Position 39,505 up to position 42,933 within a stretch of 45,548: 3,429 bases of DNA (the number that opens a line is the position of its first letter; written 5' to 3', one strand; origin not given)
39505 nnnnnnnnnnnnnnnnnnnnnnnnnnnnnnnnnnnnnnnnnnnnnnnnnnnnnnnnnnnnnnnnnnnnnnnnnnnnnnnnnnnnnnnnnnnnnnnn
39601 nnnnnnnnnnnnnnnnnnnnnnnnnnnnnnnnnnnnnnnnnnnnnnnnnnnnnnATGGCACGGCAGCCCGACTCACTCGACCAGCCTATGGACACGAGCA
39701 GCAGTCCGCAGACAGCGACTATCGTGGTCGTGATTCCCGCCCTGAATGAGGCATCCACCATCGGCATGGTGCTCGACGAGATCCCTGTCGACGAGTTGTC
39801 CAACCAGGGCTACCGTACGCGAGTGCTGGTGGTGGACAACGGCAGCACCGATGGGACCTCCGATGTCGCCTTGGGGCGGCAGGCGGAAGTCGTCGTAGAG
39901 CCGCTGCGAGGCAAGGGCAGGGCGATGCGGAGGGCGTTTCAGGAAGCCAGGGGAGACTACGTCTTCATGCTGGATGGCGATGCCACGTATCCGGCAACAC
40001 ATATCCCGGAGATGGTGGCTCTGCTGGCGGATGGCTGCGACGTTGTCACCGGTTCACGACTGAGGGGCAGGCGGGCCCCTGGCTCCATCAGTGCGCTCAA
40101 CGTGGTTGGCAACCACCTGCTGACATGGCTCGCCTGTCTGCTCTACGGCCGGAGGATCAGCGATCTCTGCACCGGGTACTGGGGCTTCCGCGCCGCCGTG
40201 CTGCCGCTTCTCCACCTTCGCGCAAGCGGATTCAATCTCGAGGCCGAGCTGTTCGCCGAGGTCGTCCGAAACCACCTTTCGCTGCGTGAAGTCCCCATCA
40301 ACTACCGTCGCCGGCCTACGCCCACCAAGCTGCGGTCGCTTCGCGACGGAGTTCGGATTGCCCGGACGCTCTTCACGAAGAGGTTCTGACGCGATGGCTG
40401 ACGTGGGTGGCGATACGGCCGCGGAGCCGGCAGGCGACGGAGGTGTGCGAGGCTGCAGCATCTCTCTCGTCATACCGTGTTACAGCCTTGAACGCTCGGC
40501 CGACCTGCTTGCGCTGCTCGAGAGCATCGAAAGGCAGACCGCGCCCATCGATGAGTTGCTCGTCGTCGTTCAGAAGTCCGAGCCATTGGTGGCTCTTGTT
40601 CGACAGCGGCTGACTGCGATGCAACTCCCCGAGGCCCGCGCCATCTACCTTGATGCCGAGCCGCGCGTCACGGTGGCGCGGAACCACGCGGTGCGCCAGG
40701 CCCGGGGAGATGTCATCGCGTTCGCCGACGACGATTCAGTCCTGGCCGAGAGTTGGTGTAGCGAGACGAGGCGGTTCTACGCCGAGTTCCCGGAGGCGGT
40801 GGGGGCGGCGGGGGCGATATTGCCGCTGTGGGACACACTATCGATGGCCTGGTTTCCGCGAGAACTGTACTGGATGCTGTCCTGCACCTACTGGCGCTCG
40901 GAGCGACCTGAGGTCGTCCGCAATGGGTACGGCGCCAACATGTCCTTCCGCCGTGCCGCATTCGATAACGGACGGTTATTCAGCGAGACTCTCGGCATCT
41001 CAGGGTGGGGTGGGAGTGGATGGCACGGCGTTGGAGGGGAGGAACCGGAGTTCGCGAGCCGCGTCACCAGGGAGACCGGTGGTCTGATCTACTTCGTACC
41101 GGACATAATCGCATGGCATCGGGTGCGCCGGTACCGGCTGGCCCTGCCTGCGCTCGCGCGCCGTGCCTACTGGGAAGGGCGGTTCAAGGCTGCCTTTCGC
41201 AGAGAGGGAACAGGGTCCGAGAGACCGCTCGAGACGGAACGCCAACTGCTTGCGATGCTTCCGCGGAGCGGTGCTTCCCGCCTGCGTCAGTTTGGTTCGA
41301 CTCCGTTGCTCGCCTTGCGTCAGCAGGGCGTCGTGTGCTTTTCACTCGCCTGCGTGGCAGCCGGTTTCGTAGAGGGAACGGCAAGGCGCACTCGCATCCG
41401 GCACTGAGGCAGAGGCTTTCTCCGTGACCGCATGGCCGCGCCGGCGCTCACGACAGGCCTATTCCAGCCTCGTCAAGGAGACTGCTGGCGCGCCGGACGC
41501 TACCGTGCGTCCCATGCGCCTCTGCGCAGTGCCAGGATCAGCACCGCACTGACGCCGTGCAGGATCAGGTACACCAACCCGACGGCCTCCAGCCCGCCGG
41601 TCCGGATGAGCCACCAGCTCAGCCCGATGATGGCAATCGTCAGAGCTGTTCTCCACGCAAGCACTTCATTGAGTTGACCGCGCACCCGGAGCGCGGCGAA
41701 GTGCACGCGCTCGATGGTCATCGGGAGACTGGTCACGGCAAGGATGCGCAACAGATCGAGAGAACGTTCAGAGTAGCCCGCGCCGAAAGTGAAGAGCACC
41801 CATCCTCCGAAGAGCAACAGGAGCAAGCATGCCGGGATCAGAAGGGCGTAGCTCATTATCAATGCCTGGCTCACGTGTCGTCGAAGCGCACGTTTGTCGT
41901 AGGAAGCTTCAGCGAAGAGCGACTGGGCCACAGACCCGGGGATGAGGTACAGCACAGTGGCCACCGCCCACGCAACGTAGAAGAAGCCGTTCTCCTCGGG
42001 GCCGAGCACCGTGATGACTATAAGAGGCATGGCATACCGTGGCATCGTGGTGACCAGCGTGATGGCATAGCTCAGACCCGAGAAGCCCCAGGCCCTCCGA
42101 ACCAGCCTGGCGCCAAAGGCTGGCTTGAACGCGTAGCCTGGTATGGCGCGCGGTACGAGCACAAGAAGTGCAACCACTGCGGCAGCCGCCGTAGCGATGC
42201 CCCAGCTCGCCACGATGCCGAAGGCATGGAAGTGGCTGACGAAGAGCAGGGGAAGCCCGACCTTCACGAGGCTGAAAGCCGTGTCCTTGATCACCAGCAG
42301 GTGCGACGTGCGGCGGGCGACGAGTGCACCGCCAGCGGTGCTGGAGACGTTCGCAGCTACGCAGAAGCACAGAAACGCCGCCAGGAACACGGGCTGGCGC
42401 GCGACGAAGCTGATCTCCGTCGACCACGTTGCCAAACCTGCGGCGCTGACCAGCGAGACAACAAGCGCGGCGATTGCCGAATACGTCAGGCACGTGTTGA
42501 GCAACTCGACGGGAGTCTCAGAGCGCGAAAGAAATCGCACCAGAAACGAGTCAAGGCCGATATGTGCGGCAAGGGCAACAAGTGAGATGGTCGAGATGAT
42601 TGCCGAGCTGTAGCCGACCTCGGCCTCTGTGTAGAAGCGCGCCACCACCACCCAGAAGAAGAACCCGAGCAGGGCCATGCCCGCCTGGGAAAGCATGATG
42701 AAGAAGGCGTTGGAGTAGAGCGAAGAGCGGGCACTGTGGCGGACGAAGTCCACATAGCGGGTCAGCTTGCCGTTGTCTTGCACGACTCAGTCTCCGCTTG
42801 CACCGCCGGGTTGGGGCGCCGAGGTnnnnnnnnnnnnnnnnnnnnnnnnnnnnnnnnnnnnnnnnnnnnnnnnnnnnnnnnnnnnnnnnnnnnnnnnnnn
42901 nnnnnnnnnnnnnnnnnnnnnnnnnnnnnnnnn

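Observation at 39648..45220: Compact OST-dependent N-glycosylation-like locus (2 x GT2, flippase, STT3/AglB-type oligosaccharyltransferase) in a Chloroflexota-like bacterium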

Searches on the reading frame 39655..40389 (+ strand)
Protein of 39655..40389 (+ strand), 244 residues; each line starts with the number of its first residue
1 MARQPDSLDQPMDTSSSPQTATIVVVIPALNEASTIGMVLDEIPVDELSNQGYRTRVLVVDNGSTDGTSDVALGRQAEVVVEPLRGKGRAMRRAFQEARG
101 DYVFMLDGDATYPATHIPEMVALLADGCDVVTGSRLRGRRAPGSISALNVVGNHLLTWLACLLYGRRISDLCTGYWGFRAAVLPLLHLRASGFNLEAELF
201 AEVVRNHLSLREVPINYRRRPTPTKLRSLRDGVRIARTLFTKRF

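Call 3: search_protein_families(library=pfam, proteins=[window:39655-40389:+], max_evalue=0.01)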
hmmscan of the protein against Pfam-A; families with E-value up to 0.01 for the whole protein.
window:39655-40389:+ (244 aa): 4 families
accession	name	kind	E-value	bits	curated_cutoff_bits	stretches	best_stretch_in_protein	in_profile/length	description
PF00535.33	Glycos_transf_2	-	4.8e-22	79.1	23.3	1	25-147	2-127/168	Glycosyl transferase family 2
PF13641.12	Glyco_tranf_2_3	-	1.3e-09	38.9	27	1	23-140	3-127/230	Glycosyltransferase like family 2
PF13704.12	Glyco_tranf_2_4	-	0.0014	19.5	27.5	1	54-109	19-81/98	Glycosyl transferase family 2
PF13506.12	Glyco_transf_21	-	0.0041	17.1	21.7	1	83-135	17-67/174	Glycosyl transferase family 21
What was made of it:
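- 39688..40389 (+): GT2a: an AglJ/DPM1-like polyprenyl-phosphate hexosyltransferase of 233 aa. It has the catalytic domain only, without the C-terminal TM hairpin. It is the predicted initiating enzyme. Pfam GT2 scores 79 bits (call 3).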

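Call 4: search_protein_families(library=ncbifam, proteins=[window:39655-40389:+], max_evalue=0.01)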
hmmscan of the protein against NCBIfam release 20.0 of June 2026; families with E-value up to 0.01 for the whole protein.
window:39655-40389:+ (244 aa): 17 families
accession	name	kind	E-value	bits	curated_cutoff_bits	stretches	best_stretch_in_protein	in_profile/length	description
TIGR04182.1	glyco_TIGR04182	equivalog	7.7e-53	179.8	325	1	23-241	2-216/293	S-layer glycoprotein N-glycosyltransferase AglJ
NF041391.1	DPhHxTase_Halo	equivalog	1.5e-34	118.9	375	1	29-239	3-205/213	dolichyl-phosphate hexose transferase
NF010496.0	PRK13915.1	equivalog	2.9e-15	56.1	262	1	19-121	29-139/307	glucosyl-3-phosphoglycerate synthase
NF058614.1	PPMAGASynPpgS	equivalog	1.1e-12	47.9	370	1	24-235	3-215/226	polyprenyl-phospho-N-acetylgalactosaminyl synthase PpgS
TIGR04283.1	glyco_like_mftF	equivalog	2.3e-12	47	182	1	24-124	2-97/221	TIGR04283 family arsenosugar biosynthesis glycosyltransferase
NF047588.1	GlcsyltransPgfSStrep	equivalog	9.5e-10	38.2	500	1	23-138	3-124/308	glycosyltransferase PgfS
NF041875.1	EPS_EpsD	equivalog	1.3e-08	34.6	370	1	25-128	3-108/325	exopolysaccharide biosynthesis glycosyltransferase EpsD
NF038302.1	EPS_HpsE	equivalog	1.9e-08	33.7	300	1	23-113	3-100/307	hormogonium polysaccharide biosynthesis glycosyltransferase HpsE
TIGR03937.1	PgaC_IcaA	equivalog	2.3e-08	33.5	422.3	1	13-137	37-166/407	poly-beta-1,6-N-acetyl-D-glucosamine synthase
NF007986.1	PRK10714.1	equivalog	4.5e-08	32.5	529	1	21-136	6-127/316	undecaprenyl-phosphate 4-deoxy-4-formamido-L-arabinose transferase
TIGR03965.1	mycofact_glyco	equivalog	1.6e-07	30.5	280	1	15-131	68-186/467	mycofactocin biosynthesis glycosyltransferase MftF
TIGR03469.1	HpnB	hypoth_equivalog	2.2e-07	30.3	379.25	1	13-122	36-158/386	hopene-associated glycosyltransferase HpnB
NF045692.1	OglycostaseCruG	equivalog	5.7e-06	25.5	600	1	15-72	35-88/386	2'-O-glycosyltransferase CruG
TIGR03111.1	glyc2_xrt_Gpos1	hypoth_equivalog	6.6e-05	21.9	363.95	1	19-125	47-157/439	TIGR03111 family XrtG-associated glycosyltransferase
NF041865.1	EpsU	equivalog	0.00032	19.8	700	1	17-103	35-126/394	exopolysaccharide biosynthesis GT2 family glycosyltransferase EpsU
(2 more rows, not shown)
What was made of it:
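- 39688..40389 (+): The next hit is Dol-P hexose transferase at 119 bits (call 4).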

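Call 30: find_homologous_proteins(query=window:39688-40389:+, max_evalue=1e-10)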
Query window:39688-40389:+ (233 aa): 2840 proteins with E <= 1e-10 among 5325 candidates; the best 120 are listed.
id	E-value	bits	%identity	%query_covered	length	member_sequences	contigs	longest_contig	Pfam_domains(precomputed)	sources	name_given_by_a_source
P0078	1.2e-147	508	99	100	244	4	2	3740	PF13641.13,PF00535.33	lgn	-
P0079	2.1e-131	455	89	100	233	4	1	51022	PF13641.13,PF00535.33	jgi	-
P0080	6.7e-123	427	84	100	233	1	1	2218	PF13641.13,PF00535.33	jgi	jgi:dolichol-phosphate mannosyltransferase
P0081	6.7e-115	401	77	100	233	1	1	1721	PF13641.13,PF00535.33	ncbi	-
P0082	3.1e-111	389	76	100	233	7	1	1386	PF13641.13,PF00535.33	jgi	-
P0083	1.4e-108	380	75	100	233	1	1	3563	PF13641.13,PF00535.33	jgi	-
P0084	1.8e-107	376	75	100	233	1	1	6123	PF13641.13,PF00535.33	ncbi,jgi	-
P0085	5.5e-107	375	74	100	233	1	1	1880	PF13641.13,PF00535.33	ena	-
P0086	1.4e-103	364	71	99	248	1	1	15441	PF13641.13,PF00535.33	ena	-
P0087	4.9e-103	362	71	97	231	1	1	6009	PF13641.13,PF00535.33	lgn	-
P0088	7.5e-103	361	73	97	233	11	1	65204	PF13641.13,PF00535.33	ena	-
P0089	2.3e-102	360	70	100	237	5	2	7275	PF13641.13,PF00535.33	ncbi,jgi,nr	ncbi:MAG: glycosyltransferase [Dehalococcoidia bacterium]|jgi:dolichol-phosphate mannosyltransferase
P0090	3.0e-102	359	72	97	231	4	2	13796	PF13641.13,PF00535.33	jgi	-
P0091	3.8e-102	359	71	96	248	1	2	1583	PF13641.13,PF00535.33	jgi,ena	-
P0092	5.3e-101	355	70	100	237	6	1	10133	PF13641.13,PF00535.33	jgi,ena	jgi:dolichol-phosphate mannosyltransferase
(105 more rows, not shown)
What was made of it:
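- Checked: Homologues are 227-233 aa (call 30).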

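Call 57: search_solved_structures(query=window:39688-40389:+, max_evalue=0.001)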
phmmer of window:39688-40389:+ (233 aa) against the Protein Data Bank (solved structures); distinct sequences matched with E-value up to 0.001: 17.
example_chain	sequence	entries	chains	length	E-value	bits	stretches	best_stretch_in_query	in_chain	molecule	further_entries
5mlz_A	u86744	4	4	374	1.2e-11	48.1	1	9-209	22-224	Dolichol monophosphate mannose synthase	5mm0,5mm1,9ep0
3ckj_A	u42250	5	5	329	1e-09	41.8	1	10-118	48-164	Putative uncharacterized protein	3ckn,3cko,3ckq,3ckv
7pdo_A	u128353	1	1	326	3.4e-09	40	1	10-136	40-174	Glucosyl-3-phosphoglycerate synthase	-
7p5l_A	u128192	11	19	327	3.5e-09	40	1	10-136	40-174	Glucosyl-3-phosphoglycerate synthase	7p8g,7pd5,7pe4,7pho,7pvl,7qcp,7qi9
3e25_A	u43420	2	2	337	1.2e-08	38.2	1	10-116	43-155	Putative uncharacterized protein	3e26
4ddz_A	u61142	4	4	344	1.3e-08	38.1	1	10-116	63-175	GLUCOSYL-3-PHOSPHOGLYCERATE SYNTHASE (GpgS) | Glucosyl-3-phosphoglycerate synthase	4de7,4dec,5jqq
4y6n_A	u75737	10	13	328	3.3e-08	36.8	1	10-116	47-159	Glucosyl-3-phosphoglycerate synthase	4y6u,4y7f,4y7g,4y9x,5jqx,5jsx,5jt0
3f1y_A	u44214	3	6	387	1.4e-07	34.7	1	11-99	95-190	Mannosyl-3-phosphoglycerate synthase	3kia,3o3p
6yv7_B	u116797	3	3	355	5e-07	33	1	11-115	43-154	Glycosyl transferase, family 2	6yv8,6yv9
6yv7_A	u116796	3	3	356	5.1e-07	33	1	11-115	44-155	Glycosyl transferase, family 2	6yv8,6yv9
9omh_A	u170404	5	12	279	5.6e-07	32.8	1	11-125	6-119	Glycosyltransferase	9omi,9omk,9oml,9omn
9omj_A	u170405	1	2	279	5.7e-07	32.8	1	11-125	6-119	Glycosyltransferase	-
9omm_A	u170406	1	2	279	5.7e-07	32.8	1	11-125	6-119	Glycosyltransferase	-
9bhc_C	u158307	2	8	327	8.1e-07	32.3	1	11-126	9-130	Undecaprenyl-phosphate 4-deoxy-4-formamido-L-arabinose transferase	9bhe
8vxh_A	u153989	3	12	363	1e-06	32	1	11-126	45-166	Undecaprenyl-phosphate 4-deoxy-4-formamido-L-arabinose transferase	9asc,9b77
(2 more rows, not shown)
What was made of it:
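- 39688..40389 (+): The best PDB match is P. furiosus Dol-P-Man synthase 5MLZ at E 1e-11 (call 57).
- Its best solved structure is Dol-P-Man synthase (call 57).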

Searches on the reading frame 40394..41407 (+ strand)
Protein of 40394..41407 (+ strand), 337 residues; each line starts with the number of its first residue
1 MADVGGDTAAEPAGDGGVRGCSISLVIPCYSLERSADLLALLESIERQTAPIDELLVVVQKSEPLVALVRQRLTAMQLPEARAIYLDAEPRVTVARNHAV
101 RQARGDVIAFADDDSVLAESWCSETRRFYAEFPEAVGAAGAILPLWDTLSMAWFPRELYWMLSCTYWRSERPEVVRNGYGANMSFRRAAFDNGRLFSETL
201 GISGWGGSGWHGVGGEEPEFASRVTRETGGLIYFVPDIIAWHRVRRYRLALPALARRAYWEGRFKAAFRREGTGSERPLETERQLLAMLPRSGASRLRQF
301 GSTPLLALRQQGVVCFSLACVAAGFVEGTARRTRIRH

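Call 3: search_protein_families(library=pfam, proteins=[window:40394-41407:+], max_evalue=0.01)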
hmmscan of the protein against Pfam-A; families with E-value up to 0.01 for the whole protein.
window:40394-41407:+ (337 aa): 2 families
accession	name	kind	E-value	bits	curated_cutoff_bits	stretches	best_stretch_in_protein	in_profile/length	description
PF00535.33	Glycos_transf_2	-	5.5e-14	52.9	23.3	1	24-191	1-165/168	Glycosyl transferase family 2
PF13641.12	Glyco_tranf_2_3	-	2e-07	31.7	27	1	23-246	3-215/230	Glycosyltransferase like family 2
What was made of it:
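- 40394..41407 (+): GT2b: an AglG-like GT2 of 337 aa with one C-terminal hydrophobic segment at residues 312-330. It is predicted to add the second sugar to the lipid-linked hexose. Pfam GT2 scores 53 bits (call 3).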

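Call 4: search_protein_families(library=ncbifam, proteins=[window:40394-41407:+], max_evalue=0.01)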
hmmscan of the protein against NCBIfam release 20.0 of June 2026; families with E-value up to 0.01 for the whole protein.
window:40394-41407:+ (337 aa): 10 families
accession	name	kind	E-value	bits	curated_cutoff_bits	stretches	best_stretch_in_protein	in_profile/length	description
NF041394.1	GtaseAglG_Halo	equivalog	3e-39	135.1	440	1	23-330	3-302/304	glucosyl-dolichyl phosphate glucuronosyltransferase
NF041875.1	EPS_EpsD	equivalog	3e-15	56.4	370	1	23-275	1-237/325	exopolysaccharide biosynthesis glycosyltransferase EpsD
NF038299.1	EPS_HpsN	equivalog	6e-12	45.2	425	1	22-196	2-184/317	hormogonium polysaccharide biosynthesis glycosyltransferase HpsN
NF038302.1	EPS_HpsE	equivalog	1.4e-11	44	300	1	23-250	3-230/307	hormogonium polysaccharide biosynthesis glycosyltransferase HpsE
TIGR03965.1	mycofact_glyco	equivalog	2e-10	40.2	280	1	20-145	73-194/467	mycofactocin biosynthesis glycosyltransferase MftF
NF007482.0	PRK10073.1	equivalog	1.5e-05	24.2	423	1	22-118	7-99/334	glycosyltransferase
NF047683.1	TeichurnBiosyTuaG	equivalog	4.5e-05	23.2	400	1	22-117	7-99/252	teichuronic acid biosynthesis protein TuaG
NF050819.1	PolSacchBiosHfsG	equivalog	0.00098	18.4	500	1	23-119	14-106/302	polysaccharide biosynthesis protein HfsG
TIGR03937.1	PgaC_IcaA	equivalog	0.0042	16.1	422.3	0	22-119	46-140/407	poly-beta-1,6-N-acetyl-D-glucosamine synthase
TIGR04283.1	glyco_like_mftF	equivalog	0.0058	16.2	182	1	23-131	1-99/221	TIGR04283 family arsenosugar biosynthesis glycosyltransferase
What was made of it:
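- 40394..41407 (+): The next hit scores only 56 bits (call 4).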

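Call 58: search_solved_structures(query=window:40394-41407:+, max_evalue=0.01)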
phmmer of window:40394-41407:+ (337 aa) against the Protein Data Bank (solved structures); distinct sequences matched with E-value up to 0.01: 0.

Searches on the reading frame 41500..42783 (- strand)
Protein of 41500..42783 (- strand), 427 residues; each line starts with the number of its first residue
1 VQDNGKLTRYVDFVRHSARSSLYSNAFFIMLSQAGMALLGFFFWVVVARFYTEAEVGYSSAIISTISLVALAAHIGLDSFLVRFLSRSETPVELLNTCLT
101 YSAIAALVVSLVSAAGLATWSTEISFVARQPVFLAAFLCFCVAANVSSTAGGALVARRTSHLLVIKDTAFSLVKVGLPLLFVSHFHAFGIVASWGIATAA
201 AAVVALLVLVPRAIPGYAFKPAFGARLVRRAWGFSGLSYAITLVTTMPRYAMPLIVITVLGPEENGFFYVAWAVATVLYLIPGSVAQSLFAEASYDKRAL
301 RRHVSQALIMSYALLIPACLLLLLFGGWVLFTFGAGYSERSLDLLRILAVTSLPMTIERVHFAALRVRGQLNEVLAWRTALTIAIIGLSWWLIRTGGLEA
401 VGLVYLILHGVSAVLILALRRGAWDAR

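Call 3: search_protein_families(library=pfam, proteins=[window:41500-42783:-], max_evalue=0.01)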
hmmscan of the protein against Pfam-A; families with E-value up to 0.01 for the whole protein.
window:41500-42783:- (427 aa): 2 families
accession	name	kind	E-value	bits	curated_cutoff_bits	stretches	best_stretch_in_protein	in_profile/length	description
PF13440.11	Polysacc_synt_3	-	3.9e-07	30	23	1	46-336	1-287/293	Polysaccharide biosynthesis protein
PF01943.22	Polysacc_synt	-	5.3e-07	29.8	28.2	1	24-250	3-230/274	Polysaccharide biosynthesis protein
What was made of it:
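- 41500..42783 (-): Wzx-type MOP-superfamily flippase of 427 aa, predicted to move the lipid-linked glycan across the membrane. Pfam Polysacc_synt and Polysacc_synt_3 score about 30 bits, just above cutoff (call 3).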

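Call 4: search_protein_families(library=ncbifam, proteins=[window:41500-42783:-], max_evalue=0.01)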
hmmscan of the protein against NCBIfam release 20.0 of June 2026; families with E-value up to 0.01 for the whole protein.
window:41500-42783:- (427 aa): 0 families

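Call 44: find_homologous_proteins(query=window:41500-42783:-, max_evalue=0.00001)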
Query window:41500-42783:- (427 aa): 272 proteins with E <= 0.00001 among 8000 candidates; the best 120 are listed.
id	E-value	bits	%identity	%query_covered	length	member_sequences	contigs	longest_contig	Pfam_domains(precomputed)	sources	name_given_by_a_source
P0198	2.3e-265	898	100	100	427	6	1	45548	PF01943.23,PF13440.12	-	-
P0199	5.5e-219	745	82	100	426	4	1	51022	PF01943.23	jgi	-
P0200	1.4e-210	718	81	95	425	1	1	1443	PF01943.23,PF13440.12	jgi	-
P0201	6.0e-201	686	75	99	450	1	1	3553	PF01943.23,PF13440.12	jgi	-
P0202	4.2e-199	680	75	99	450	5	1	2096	PF01943.23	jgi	-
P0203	4.2e-181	621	71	96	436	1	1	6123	PF01943.23,PF13440.12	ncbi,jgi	-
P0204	3.9e-159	548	65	95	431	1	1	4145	PF01943.23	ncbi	-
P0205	3.7e-158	545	63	96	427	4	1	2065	PF01943.23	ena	-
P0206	3.4e-157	542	62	96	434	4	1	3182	PF01943.23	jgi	jgi:O-antigen/teichoic acid export membrane protein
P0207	6.9e-155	534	62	96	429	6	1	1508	-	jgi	jgi:O-antigen/teichoic acid export membrane protein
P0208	4.7e-143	495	56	97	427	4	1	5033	-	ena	-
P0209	3.4e-140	486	55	96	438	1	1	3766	-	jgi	jgi:O-antigen/teichoic acid export membrane protein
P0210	7.6e-140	485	55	98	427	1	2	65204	PF01943.23,PF13440.12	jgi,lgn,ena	-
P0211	8.4e-140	485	57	95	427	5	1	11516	PF01943.23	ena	-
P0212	2.7e-139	483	55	98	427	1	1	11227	PF01943.23,PF01554.24,PF13440.12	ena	-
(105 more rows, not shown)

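Call 59: search_solved_structures(query=window:41500-42783:-, max_evalue=1)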
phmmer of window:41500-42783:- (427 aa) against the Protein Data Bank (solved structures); distinct sequences matched with E-value up to 1: 0.
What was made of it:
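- Tried and rejected: GT2b and the flippase gave no hits (calls 58, 59).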

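Call 71: predict_structure(alignment_id=A2)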
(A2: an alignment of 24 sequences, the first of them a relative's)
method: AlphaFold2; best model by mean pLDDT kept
length: 427 residues; sequences in the alignment: 24
mean_pLDDT: 88.0   pTM: 0.86
mean pLDDT of the five models: 88.0, 84.6, 82.8, 82.3, 81.4
residues with pLDDT >= 90: 255; 70-90: 136; 50-70: 32; < 50: 4
segments of 3 or more residues with pLDDT < 50: none
pLDDT, mean of each block of 10 residues (from residue 1): 55 55 72 85 91 94 94 85 85 92 94 88 88 94 93 86 89 87 84 94 93 89 72 73 91 94 96 91 86 82 91 94 95 93 97 95 90 94 96 94 97 94 76
secondary structure, 60 per line:
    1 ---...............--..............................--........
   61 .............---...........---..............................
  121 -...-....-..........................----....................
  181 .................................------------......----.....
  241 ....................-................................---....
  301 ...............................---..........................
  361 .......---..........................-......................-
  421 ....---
elements in order: H4-18 H21-50 H53-73 H77-87 H91-120 H126-129 H131-156 H161-213 H226-231 H236-260 H262-293 H297-331 H335-367 H371-396 H398-419 H421-424
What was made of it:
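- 41500..42783 (-): The model has pLDDT 88 (call 71).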

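Call 73: fold_search(model_id=the predicted structure, library=pdb)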
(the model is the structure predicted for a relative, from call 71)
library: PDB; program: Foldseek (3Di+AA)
matches with E <= 10: 519; with E <= 0.001: 54
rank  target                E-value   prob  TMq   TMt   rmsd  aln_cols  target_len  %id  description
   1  9g9n_A                1.2e-08  1.00  0.76  0.79   3.7       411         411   15  Lipid III flippase WzxE with NB10 and NB7 nanobodies in inward-facing conformation - crystal 1 (released 2025-01-22)
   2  3wbn_A                8.2e-08  1.00  0.63  0.61   6.3       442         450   14  Crystal structure of MATE in complex with MaL6 (released 2013-06-12)
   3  9g9p_A                1.3e-07  1.00  0.76  0.79   3.6       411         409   15  Lipid III flippase WzxE with NB10 and NB7 nanobodies in inward-facing conformation - crystal 2 (released 2025-01-22)
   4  6fhz                  3.4e-07  1.00  0.68  0.66   5.6       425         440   16  Inward-facing conformation of a multidrug resistance MATE family transporter of the MOP superfamily. (released 2019-05-08)
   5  3vvo                  7.6e-07  1.00  0.59  0.57   7.1       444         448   15  Crystal structure of MATE in the bent conformation (released 2013-04-03)
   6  4mlb_C                9.3e-07  1.00  0.66  0.63   5.9       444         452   14  Reverse polarity of binding pocket suggests different function of a MOP superfamily transporter from Pyrococcus furios (released 2013-09-25)
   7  6nc6_A                1.0e-06  1.00  0.78  0.72   4.0       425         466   12  Lipid II flippase MurJ, inward closed conformation (released 2019-04-17)
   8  6hfb_D                1.2e-06  1.00  0.62  0.60   6.7       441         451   15  Outward-facing conformation of a multidrug resistance MATE family transporter of the MOP superfamily. (released 2019-06-12)
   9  3w4t                  1.3e-06  1.00  0.63  0.61   6.5       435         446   14  Crystal structure of MATE P26A mutant (released 2013-04-03)
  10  6gwh                  1.9e-06  1.00  0.63  0.62   6.6       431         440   15  Outward-facing conformation of a multidrug resistance MATE family transporter of the MOP superfamily. (released 2019-06-05)
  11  9r10_A                2.2e-06  1.00  0.63  0.57   6.7       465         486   14  Cryo-EM structure of human MATE1 in complex with cimetidine (released 2025-11-05)
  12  4mlb_A                2.9e-06  1.00  0.63  0.60   6.5       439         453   16  Reverse polarity of binding pocket suggests different function of a MOP superfamily transporter from Pyrococcus furios (released 2013-09-25)
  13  6hfb_B                2.9e-06  1.00  0.62  0.60   6.5       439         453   14  Outward-facing conformation of a multidrug resistance MATE family transporter of the MOP superfamily. (released 2019-06-12)
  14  3vvs_A                3.2e-06  1.00  0.63  0.61   6.6       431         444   13  Crystal structure of MATE in complex with MaD3S (released 2013-04-03)
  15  3vvr_A                3.7e-06  1.00  0.61  0.60   6.8       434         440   15  Crystal structure of MATE in complex with MaD5 (released 2013-04-03)
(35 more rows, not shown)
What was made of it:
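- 41500..42783 (-): Its best fold match is the lipid III flippase WzxE, at TM 0.76-0.79 and rmsd 3.7 A, followed by MurJ and MATE (call 73).
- On Wzx-type flippases (MOP superfamily): The best fold match is WzxE at TM 0.76-0.79 and rmsd 3.7 A (call 73).
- It has the WzxE fold, at TM 0.76-0.79 (call 73).
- Tried and rejected: The flippase was therefore assigned by fold (call 73).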
